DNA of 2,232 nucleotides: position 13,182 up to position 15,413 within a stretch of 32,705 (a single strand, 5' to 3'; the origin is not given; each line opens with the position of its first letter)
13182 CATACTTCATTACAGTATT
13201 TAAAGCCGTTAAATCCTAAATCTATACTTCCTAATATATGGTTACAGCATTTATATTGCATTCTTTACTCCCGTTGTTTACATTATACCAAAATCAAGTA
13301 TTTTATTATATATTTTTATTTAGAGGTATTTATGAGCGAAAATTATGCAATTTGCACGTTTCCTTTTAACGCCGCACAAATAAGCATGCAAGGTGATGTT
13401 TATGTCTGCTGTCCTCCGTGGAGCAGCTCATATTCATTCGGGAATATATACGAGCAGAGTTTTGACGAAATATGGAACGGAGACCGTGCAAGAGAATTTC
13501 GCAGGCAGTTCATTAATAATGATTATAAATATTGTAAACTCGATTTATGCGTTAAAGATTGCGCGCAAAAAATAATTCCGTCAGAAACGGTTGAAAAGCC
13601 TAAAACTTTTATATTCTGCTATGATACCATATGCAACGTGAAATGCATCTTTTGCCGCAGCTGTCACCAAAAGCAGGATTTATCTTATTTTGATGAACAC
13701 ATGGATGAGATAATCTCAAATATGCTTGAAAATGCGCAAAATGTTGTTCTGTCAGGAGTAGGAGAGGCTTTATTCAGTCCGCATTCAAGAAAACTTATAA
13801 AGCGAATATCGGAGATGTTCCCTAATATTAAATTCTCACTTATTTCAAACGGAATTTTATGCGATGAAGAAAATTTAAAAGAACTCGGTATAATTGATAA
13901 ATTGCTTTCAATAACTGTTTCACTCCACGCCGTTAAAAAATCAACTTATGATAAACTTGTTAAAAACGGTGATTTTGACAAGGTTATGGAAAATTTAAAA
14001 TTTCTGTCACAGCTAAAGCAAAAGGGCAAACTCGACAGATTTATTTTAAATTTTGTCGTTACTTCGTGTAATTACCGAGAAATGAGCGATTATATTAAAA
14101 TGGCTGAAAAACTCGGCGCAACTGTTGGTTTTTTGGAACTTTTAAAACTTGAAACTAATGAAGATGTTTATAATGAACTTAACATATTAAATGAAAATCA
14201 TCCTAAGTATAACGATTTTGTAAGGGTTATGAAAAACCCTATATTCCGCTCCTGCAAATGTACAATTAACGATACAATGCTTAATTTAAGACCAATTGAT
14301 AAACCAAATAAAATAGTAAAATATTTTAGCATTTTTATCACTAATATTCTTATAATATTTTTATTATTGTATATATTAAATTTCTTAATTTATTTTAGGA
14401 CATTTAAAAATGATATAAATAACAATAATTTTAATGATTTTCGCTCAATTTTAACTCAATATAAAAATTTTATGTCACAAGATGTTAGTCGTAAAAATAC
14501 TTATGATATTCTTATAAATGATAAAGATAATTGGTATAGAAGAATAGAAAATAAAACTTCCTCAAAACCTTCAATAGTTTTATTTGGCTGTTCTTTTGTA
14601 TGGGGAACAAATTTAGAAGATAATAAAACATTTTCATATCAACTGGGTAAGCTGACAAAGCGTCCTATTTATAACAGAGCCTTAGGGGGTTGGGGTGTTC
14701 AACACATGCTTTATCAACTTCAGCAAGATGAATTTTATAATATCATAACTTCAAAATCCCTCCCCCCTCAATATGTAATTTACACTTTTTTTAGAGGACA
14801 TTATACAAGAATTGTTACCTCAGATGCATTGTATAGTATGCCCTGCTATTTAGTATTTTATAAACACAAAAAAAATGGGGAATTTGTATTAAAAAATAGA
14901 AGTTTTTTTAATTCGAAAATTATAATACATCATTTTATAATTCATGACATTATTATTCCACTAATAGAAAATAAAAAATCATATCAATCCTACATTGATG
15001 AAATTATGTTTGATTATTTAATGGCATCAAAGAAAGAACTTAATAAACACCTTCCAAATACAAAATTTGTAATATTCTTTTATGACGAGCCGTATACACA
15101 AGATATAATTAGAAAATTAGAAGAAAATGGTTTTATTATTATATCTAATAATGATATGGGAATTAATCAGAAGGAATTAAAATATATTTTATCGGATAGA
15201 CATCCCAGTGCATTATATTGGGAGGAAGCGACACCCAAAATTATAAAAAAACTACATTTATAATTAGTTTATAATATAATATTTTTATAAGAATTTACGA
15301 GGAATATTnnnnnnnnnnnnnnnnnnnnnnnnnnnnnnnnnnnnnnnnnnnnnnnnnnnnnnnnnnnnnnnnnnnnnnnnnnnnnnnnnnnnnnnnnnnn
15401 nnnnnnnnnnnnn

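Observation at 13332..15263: Rosetta-stone fusion: cytoplasmic class B radical SAM, one TM helix, extracytoplasmic SGNH-like domain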

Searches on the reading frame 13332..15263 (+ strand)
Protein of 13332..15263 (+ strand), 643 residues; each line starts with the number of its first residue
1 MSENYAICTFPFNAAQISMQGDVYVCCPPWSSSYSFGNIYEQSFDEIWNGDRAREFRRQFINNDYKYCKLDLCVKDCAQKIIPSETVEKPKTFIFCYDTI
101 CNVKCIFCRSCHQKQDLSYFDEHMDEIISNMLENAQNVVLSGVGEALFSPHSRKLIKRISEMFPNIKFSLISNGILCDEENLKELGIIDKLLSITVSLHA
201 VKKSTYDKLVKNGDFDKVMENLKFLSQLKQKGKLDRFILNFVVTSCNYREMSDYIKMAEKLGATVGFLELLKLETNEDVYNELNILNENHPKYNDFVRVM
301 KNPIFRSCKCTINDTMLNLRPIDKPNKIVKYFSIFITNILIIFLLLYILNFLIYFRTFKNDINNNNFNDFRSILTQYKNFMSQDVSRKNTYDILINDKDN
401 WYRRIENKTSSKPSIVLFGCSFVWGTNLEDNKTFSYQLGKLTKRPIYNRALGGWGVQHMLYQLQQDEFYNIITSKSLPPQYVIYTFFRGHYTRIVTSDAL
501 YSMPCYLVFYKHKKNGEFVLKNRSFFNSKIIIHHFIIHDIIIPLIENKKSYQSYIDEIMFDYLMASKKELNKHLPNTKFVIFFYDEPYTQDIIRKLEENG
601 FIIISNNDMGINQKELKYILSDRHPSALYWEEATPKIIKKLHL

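Call 4: search_protein_families(library=pfam, proteins=[window:13332-15263:+], max_evalue=0.1)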
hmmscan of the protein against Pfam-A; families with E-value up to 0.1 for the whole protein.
window:13332-15263:+ (643 aa): 2 families
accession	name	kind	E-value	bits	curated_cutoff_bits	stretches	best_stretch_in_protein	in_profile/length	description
PF13186.11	SPASM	-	3e-15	56.7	21.5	1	8-69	1-64/67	Iron-sulfur cluster-binding domain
PF04055.27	Radical_SAM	-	4.5e-12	46.9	29.5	1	100-232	6-143/166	Radical SAM superfamily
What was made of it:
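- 13632..13655 (+): CxxxCxxC radical-SAM cluster motif (C101, C105, C108). Lies inside the PF04055 match, aa 100-232, E 4.5e-12 (call 4).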

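Call 5: search_protein_families(library=ncbifam, proteins=[window:13332-15263:+], max_evalue=0.1)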
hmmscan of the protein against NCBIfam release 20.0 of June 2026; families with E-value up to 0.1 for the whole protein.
window:13332-15263:+ (643 aa): 31 families (the best 25 are shown)
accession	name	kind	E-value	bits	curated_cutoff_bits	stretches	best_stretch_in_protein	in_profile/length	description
TIGR04311.1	rSAM_Geo_metal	subfamily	1.5e-21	76.9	400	2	91-265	3-181/423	radical SAM/SPASM family putative metalloenzyme maturase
TIGR04317.1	W_rSAM_matur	equivalog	7.5e-20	71.3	380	2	97-264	10-177/349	tungsten cofactor oxidoreductase radical SAM maturase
TIGR03977.1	rSAM_pair_HxsC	equivalog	2.7e-16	59.3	267.9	1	100-277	34-209/292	His-Xaa-Ser system radical SAM maturase HxsC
TIGR03962.1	mycofact_rSAM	equivalog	5.7e-16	58.6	265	1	98-297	19-212/339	mycofactocin radical SAM maturase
NF033640.1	N_Twi_rSAM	subfamily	2.8e-14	53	170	2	6-65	3-62/398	twitch domain-containing radical SAM protein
TIGR02666.1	moaA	equivalog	5.9e-14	51.8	284.05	1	101-282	20-204/336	GTP 3',8-cyclase MoaA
TIGR04321.1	spiroSPASM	subfamily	2e-13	49.9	250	2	101-264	241-411/510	spiro-SPASM protein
NF001199.0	PRK00164.2-1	equivalog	7.5e-13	48.3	231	1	99-279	20-196/308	GTP 3',8-cyclase MoaA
TIGR02668.1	moaA_archaeal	equivalog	1.6e-12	47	325.25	1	99-284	18-200/303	GTP 3',8-cyclase MoaA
TIGR04054.1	rSAM_NirJ1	equivalog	2.5e-10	39.5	650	1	93-260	38-199/387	putative heme d1 biosynthesis radical SAM protein NirJ1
TIGR04251.1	SCM_rSAM_ScmF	equivalog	1.6e-09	37.6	400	1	94-265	6-176/353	SynChlorMet cassette radical SAM/SPASM protein ScmF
TIGR04545.1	rSAM_ahbD_hemeb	equivalog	2.2e-09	37.2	500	1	100-270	9-174/339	heme b synthase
TIGR04133.1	rSAM_w_lipo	hypoth_equivalog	4.3e-09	35.8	425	2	95-251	28-182/350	TIGR04133 family radical SAM/SPASM protein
TIGR04347.1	pseudo_SAM_Halo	equivalog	1.1e-07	31.5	525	2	93-274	40-215/390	TIGR04347 family pseudo-SAM/SPASM protein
TIGR04250.1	SCM_rSAM_ScmE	equivalog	1.3e-07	30.9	400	1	100-227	12-139/358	SynChlorMet cassette radical SAM/SPASM protein ScmE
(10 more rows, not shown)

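Call 6: find_homologous_proteins(query=window:13332-15260:+, max_evalue=0.001)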
Query window:13332-15260:+ (643 aa): 37 proteins with E <= 0.001 among 6008 candidates.
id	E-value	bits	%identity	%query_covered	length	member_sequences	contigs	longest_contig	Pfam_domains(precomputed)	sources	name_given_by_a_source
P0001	0.0e+0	1010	70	100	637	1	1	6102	PF13186.12,PF04055.28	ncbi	-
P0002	1.9e-137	478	39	51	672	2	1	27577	PF13186.12,PF04055.28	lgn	-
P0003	6.6e-129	450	36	49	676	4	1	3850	PF13186.12,PF04055.28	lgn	-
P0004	2.6e-105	372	38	49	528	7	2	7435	PF13186.12,PF04055.28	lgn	-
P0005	1.4e-77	280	42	50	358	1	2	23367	PF13186.12,PF04055.28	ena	-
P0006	3.0e-75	272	32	47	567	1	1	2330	PF13186.12,PF04055.28,PF13353.12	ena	-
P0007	3.0e-72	262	43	47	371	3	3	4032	PF13186.12,PF04055.28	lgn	-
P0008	3.6e-71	259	41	50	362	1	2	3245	PF13186.12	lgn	-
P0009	1.3e-65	240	37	48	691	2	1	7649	PF13186.12,PF04055.28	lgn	-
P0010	2.4e-65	240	39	50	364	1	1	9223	PF13186.12,PF04055.28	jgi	jgi:MoaA/NifB/PqqE/SkfB family radical SAM enzyme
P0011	3.5e-65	239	37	49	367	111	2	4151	PF13186.12,PF04055.28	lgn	-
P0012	5.5e-65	238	38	49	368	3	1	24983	PF13186.12,PF04055.28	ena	-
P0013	8.4e-63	231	41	48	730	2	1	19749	PF13186.12,PF04055.28,PF05050.20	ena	-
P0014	1.6e-61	227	40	48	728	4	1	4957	PF13186.12,PF04055.28,PF05050.20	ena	-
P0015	4.6e-58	216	34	51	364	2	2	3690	PF13186.12,PF04055.28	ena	-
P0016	6.1e-57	212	35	50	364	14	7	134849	PF13186.12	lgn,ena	-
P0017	1.1e-56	211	33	50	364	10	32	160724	PF13186.12,PF04055.28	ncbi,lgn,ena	-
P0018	3.4e-56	209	33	49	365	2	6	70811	PF13186.12,PF04055.28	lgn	-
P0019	4.6e-56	209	34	50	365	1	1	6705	PF13186.12,PF04055.28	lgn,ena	-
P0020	3.6e-55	206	35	27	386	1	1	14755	PF13186.12,PF04055.28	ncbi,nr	ncbi:MAG: SPASM domain-containing protein [Candidatus Gastranaerophilales bacterium]|nr:SPASM domain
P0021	1.2e-54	204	33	50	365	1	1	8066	PF13186.12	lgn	-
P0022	1.4e-54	204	32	52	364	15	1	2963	PF13186.12,PF04055.28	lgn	-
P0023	4.4e-54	202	35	51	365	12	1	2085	PF13186.12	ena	-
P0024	7.7e-54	202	33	52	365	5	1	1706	PF13186.12,PF04055.28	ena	-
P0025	3.0e-53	200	33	51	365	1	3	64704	PF13186.12,PF04055.28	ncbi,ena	-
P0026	3.5e-53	199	34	49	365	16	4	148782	PF13186.12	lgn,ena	-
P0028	9.4e-31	125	29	45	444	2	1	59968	PF13186.12,PF04055.28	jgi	jgi:MoaA/NifB/PqqE/SkfB family radical SAM enzyme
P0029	1.5e-23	102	26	50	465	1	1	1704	PF13186.12,PF04055.28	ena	-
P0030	1.1e-19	89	27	25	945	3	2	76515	PF13186.12,PF04055.28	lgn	-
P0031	5.1e-17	80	38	11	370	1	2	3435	PF13186.12,PF04055.28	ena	-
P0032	3.6e-14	71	26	40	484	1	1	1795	PF13186.12,PF04055.28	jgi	jgi:radical SAM protein with 4Fe4S-binding SPASM domain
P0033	1.5e-13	69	26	33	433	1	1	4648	PF13186.12,PF04055.28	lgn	-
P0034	7.7e-12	63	25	33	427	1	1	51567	PF13186.12,PF04055.28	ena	-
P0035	1.6e-10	58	39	9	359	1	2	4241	PF13186.12,PF04055.28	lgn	-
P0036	4.0e-10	57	39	12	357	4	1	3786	PF13186.12,PF04055.28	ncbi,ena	-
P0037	9.7e-4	36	38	9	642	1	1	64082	PF13186.12,PF04055.28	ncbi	-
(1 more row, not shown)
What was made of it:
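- The B family is also found fused to an FkbM-type methyltransferase domain (call 6).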

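Call 8: find_encoding_contigs(protein=P0001, flank=10000)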
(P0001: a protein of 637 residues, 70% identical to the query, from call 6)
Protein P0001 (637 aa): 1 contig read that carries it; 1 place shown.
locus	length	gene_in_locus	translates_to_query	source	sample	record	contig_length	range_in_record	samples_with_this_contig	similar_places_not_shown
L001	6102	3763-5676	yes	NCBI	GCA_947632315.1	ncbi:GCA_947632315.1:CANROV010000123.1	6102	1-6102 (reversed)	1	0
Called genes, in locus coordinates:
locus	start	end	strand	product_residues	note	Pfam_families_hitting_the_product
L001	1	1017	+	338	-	?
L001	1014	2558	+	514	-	-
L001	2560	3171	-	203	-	PF04055:Radical_SAM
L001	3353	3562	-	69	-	-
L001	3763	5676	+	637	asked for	PF13186:SPASM, PF04055:Radical_SAM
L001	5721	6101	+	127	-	?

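Call 9: find_related_loci(query=window:13332-15260:+, collection=genome_contigs, flank=10000)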
Query window:13332-15260:+ (643 aa) in genome_contigs; peptide patterns used: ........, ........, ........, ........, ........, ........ (x = any residue, [..] = any of these).
33 stretches matched a pattern; 10 encode a relative of the query (tblastn E <= 1e-3); 10 distinct loci.
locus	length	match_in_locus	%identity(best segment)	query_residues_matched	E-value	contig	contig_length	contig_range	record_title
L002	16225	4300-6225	80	1-643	0e+0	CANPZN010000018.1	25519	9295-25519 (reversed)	MAG: Candidatus Gastranaerophilales bacterium isolate Lapin-002__bin37 genome assembly, contig: Lapin-002__NODE_2514_len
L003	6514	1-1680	94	84-643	0e+0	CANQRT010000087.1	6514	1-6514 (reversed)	MAG: Candidatus Gastranaerophilales bacterium isolate Lapin-023__bin89 genome assembly, contig: Lapin-023__NODE_14610_le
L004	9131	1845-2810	95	1-322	0e+0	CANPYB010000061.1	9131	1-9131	MAG: Candidatus Gastranaerophilales bacterium isolate Lapin-004__bin93 genome assembly, contig: Lapin-004__NODE_10421_le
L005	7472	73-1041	93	1-323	0e+0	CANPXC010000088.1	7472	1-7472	MAG: Candidatus Gastranaerophilales bacterium isolate Lapin-004__bin83 genome assembly, contig: Lapin-004__NODE_13506_le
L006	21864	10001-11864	93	1-323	0e+0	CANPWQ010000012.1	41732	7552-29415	MAG: Candidatus Gastranaerophilales bacterium isolate Lapin-005__bin31 genome assembly, contig: Lapin-005__NODE_1168_len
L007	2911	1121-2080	87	1-320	0e+0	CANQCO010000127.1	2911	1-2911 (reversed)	MAG: Candidatus Gastranaerophilales bacterium isolate Lapin-005__bin11 genome assembly, contig: Lapin-005__NODE_53540_le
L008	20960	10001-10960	85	1-320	0e+0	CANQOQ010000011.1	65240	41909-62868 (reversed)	MAG: Candidatus Gastranaerophilales bacterium isolate Lapin-032__bin70 genome assembly, contig: Lapin-032__NODE_745_leng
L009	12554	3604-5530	80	1-641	0e+0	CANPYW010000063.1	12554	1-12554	MAG: Candidatus Gastranaerophilales bacterium isolate Lapin-002__bin46 genome assembly, contig: Lapin-002__NODE_6522_len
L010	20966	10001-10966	79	1-322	1e-177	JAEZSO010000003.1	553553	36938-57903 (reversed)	MAG: Cyanobacteria bacterium OH_PDB_230 k127_450821, whole genome shotgun sequence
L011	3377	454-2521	35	327-643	3e-40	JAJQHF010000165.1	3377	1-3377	MAG: Candidatus Gastranaerophilales bacterium isolate U.4_7 NODE_3943_length_3377_cov_6.210716, whole genome shotgun seq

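Call 15: search_protein_families(library=pfam, proteins=[L004:2844-4667:-, L002:2701-4092:-, window:13332-15263:+], max_evalue=1)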
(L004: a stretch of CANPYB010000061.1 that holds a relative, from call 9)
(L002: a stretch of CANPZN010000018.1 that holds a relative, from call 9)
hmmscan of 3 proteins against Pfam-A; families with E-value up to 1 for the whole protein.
L004:2844-4667:- (607 aa): 0 families

L002:2701-4092:- (463 aa): 3 families
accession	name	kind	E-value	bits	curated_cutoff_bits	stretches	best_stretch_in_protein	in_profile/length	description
PF04055.27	Radical_SAM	-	2.9e-27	96.3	29.5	1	202-363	3-165/166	Radical SAM superfamily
PF02310.24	B12-binding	-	4.5e-19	68.9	32.1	1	16-127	12-120/121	B12 binding domain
PF13353.11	Fer4_12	-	0.15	12.7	22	1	199-296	8-107/137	4Fe-4S single cluster domain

window:13332-15263:+ (643 aa): 6 families
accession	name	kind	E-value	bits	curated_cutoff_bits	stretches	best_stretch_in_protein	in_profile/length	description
PF13186.11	SPASM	-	3e-15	56.7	21.5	1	8-69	1-64/67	Iron-sulfur cluster-binding domain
PF04055.27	Radical_SAM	-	4.5e-12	46.9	29.5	1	100-232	6-143/166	Radical SAM superfamily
PF08245.18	Mur_ligase_M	-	0.14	12.5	24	1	563-605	102-144/200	Mur ligase middle domain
PF03595.22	SLAC1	-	0.23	11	27.9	1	335-368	37-72/331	Voltage-dependent anion channel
PF00389.36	2-Hacid_dh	-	0.26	11.4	24.6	1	555-618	20-79/134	D-isomer specific 2-hydroxyacid dehydrogenase, catalytic domain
PF19238.5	Radical_SAM_2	-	0.55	10.4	26.7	1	189-228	75-114/151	Radical SAM-like domain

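Call 27: find_encoding_contigs(protein=P0017, flank=10000, max_places=2)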
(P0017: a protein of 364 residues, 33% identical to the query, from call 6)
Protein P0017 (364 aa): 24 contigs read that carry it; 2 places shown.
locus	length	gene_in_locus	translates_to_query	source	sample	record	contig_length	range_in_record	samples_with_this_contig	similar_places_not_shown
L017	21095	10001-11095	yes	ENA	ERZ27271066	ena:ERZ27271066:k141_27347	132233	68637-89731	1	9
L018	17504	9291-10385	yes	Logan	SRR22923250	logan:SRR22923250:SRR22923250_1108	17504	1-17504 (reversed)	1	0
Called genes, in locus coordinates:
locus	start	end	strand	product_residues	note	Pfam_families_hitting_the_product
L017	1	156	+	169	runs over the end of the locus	PF04717:Phage_base_V (weak)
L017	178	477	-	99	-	PF05016:ParE_toxin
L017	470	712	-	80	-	-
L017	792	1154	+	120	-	PF10934:Sheath_initiator (weak), PF04965:GPW_gp25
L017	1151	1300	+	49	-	-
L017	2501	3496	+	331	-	PF04055:Radical_SAM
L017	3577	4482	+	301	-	PF04055:Radical_SAM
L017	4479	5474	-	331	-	PF13186:SPASM, PF04055:Radical_SAM (weak)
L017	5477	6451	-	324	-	PF04055:Radical_SAM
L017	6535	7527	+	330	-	PF07992:Pyr_redox_2 (faint), PF02558:ApbA, PF08546:ApbA_C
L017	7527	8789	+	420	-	PF04055:Radical_SAM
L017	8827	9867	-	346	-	PF13186:SPASM, PF04055:Radical_SAM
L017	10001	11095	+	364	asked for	PF13186:SPASM, PF04055:Radical_SAM (weak)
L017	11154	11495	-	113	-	PF13560:HTH_31, PF12844:HTH_19, PF13443:HTH_26 (weak), PF01381:HTH_3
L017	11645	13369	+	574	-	PF07894:SACK1 (faint), PF11495:TrmB_EBD_N (faint), PF13091:PLDc_2, PF00614:PLDc (weak)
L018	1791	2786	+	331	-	PF04055:Radical_SAM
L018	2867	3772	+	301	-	PF04055:Radical_SAM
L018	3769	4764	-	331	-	PF13186:SPASM, PF04055:Radical_SAM (weak)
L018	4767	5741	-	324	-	PF04055:Radical_SAM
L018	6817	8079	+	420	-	PF04055:Radical_SAM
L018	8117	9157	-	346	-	PF13186:SPASM, PF04055:Radical_SAM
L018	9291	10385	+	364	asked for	PF13186:SPASM, PF04055:Radical_SAM (weak)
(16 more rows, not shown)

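Call 28: find_encoding_contigs(protein=P0005, flank=10000, max_places=2)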
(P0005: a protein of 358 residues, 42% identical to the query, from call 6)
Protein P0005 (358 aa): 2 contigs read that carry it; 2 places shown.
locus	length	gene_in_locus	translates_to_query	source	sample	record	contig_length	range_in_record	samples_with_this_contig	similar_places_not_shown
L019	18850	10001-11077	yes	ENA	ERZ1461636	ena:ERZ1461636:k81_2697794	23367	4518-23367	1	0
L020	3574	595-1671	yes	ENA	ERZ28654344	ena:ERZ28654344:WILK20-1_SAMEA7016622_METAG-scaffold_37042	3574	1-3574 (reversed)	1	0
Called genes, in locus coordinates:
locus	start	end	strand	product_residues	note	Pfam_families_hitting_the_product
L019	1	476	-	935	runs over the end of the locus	PF04108:ATG17_like (faint), PF05531:NPV_P10 (faint), PF01442:Apolipoprotein (faint)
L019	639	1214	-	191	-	PF03167:UDG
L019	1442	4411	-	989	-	PF04851:ResIII, PF00270:DEAD, PF22527:DEXQc_Suv3 (faint), PF00271:Helicase_C (weak), PF08148:DSHCT (weak)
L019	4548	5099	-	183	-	-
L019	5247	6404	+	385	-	-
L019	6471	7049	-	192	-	-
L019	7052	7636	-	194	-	-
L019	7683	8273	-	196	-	-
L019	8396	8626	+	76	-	-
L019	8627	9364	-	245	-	PF01643:Acyl-ACP_TE, PF20791:Acyl-ACP_TE_C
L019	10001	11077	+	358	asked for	PF13186:SPASM, PF04055:Radical_SAM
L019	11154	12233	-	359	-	PF00575:S1, PF13509:S1_2 (faint), PF23459:S1_RRP5 (faint), PF21710:Spt6_S1 (faint), PF00575:S1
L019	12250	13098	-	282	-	PF02401:LYTB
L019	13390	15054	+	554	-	PF00920:ILVD_EDD_N, PF24877:ILV_EDD_C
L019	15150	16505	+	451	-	PF14286:DHHW (weak), PF16822:ALGX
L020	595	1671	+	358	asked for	PF13186:SPASM, PF04055:Radical_SAM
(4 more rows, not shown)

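Call 48: search_protein_families(library=padloc, proteins=[window:13332-15263:+], max_evalue=0.01)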
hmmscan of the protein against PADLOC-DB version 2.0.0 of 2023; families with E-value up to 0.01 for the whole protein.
window:13332-15263:+ (643 aa): 0 families

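Call 51: search_protein_families(library=pfam, proteins=[L006:19250-20005:-, L006:20032-21120:-, L006:579-1988:-, L008:928-1953:+, L008:18854-19846:+, L008:19833-20960:-, L010:19864-20964:+, L010:15577-17547:+], max_evalue=0.001)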
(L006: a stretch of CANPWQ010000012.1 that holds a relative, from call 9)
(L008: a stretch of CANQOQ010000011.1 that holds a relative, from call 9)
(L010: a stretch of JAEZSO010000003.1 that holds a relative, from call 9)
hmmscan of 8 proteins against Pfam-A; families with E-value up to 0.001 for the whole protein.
L006:19250-20005:- (251 aa): 10 families
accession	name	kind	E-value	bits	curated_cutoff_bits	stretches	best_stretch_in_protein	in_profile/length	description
PF07719.23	TPR_2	-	5.3e-12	45.3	27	0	178-201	10-33/34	Tetratricopeptide repeat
PF13181.12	TPR_8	-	8e-10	38.5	25.7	0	52-82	4-34/34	Tetratricopeptide repeat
PF13414.12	TPR_11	-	1.1e-08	35.1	26.8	0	58-91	3-36/42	TPR repeat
PF00515.34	TPR_1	-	5.6e-08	32.7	27.8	1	178-202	10-34/34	Tetratricopeptide repeat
PF13424.12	TPR_12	-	2.3e-07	31.3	30.1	1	17-79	9-75/77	Tetratricopeptide repeat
PF13428.12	TPR_14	-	1e-05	26.1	23.5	0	177-207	9-39/44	Tetratricopeptide repeat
PF23914.1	TPR_CcmH_CycH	-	1.7e-05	25.2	42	0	58-145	59-144/158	Cytochrome c-type biogenesis protein H TPR domain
PF12569.14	NatA_aux_su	-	2.7e-05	23.8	33.3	0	11-93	154-236/515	N-terminal acetyltransferase A, auxiliary subunit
PF14559.12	TPR_19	-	0.00079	20.2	25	0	177-206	33-62/68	Tetratricopeptide repeat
PF12895.13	ANAPC3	-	0.00093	19.9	27.2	0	141-194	29-81/82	Anaphase-promoting complex, cyclosome, subunit 3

L006:20032-21120:- (362 aa): 1 family
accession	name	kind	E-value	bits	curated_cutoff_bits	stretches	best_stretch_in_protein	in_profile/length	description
PF04055.27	Radical_SAM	-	3.1e-27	96.2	29.5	1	101-262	3-165/166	Radical SAM superfamily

L006:579-1988:- (469 aa): 2 families
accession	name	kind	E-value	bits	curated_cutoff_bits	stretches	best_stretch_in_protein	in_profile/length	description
PF05193.26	Peptidase_M16_C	-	6.9e-30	104.7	23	1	219-398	2-181/181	Peptidase M16 inactive domain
PF00675.25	Peptidase_M16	-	4.5e-24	85.5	22.3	1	62-208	15-144/149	Insulinase (Peptidase family M16)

L008:928-1953:+ (341 aa): 6 families
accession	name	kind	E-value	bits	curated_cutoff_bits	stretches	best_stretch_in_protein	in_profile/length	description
PF16363.11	GDP_Man_Dehyd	-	1.6e-110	370.1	27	1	5-329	1-332/332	GDP-mannose 4,6 dehydratase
PF01370.27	Epimerase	-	2.5e-53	181.4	20.9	1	4-239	1-230/240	NAD dependent epimerase/dehydratase family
PF05368.20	NmrA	-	5.9e-07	29.8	27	1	2-72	3-70/298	NmrA-like family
PF02719.21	Polysacc_synt_2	-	1.2e-06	28.4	20.2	1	5-119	2-123/293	Polysaccharide biosynthesis protein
PF04321.23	RmlD_sub_bind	-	2.5e-06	27.2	27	1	3-156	2-130/287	RmlD substrate binding domain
PF13460.12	NAD_binding_10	-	0.00051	20.4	27.2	1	8-72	1-61/184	NAD(P)H-binding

L008:18854-19846:+ (330 aa): 3 families
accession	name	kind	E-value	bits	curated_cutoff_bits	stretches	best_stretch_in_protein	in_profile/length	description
PF00535.33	Glycos_transf_2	-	1.4e-24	87.4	23.3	1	57-156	1-102/168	Glycosyl transferase family 2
PF10111.15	Glyco_tranf_2_2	-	4.1e-12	46.6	27.3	1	57-162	1-111/276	Glycosyltransferase like family 2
PF13641.12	Glyco_tranf_2_3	-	1e-06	29.4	27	1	56-176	3-130/230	Glycosyltransferase like family 2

L008:19833-20960:- (375 aa): 2 families
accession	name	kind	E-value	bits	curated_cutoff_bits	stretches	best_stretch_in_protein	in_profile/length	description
PF04055.27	Radical_SAM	-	6.8e-26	91.8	29.5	1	114-275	3-165/166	Radical SAM superfamily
PF02310.24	B12-binding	-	1.3e-05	25.5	32.1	1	2-37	82-118/121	B12 binding domain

L010:19864-20964:+ (367 aa): 0 families

L010:15577-17547:+ (656 aa): 1 family
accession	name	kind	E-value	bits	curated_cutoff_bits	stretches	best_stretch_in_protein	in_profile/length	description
PF04055.27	Radical_SAM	-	4.8e-18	66.3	29.5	2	423-590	3-165/166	Radical SAM superfamily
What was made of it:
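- On Class B (cobalamin-dependent) radical SAM: True B12-rSAM genes occur in related loci (L002 2701-4092, L008 19833-20960; calls 15, 51), which shows the test can detect them.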
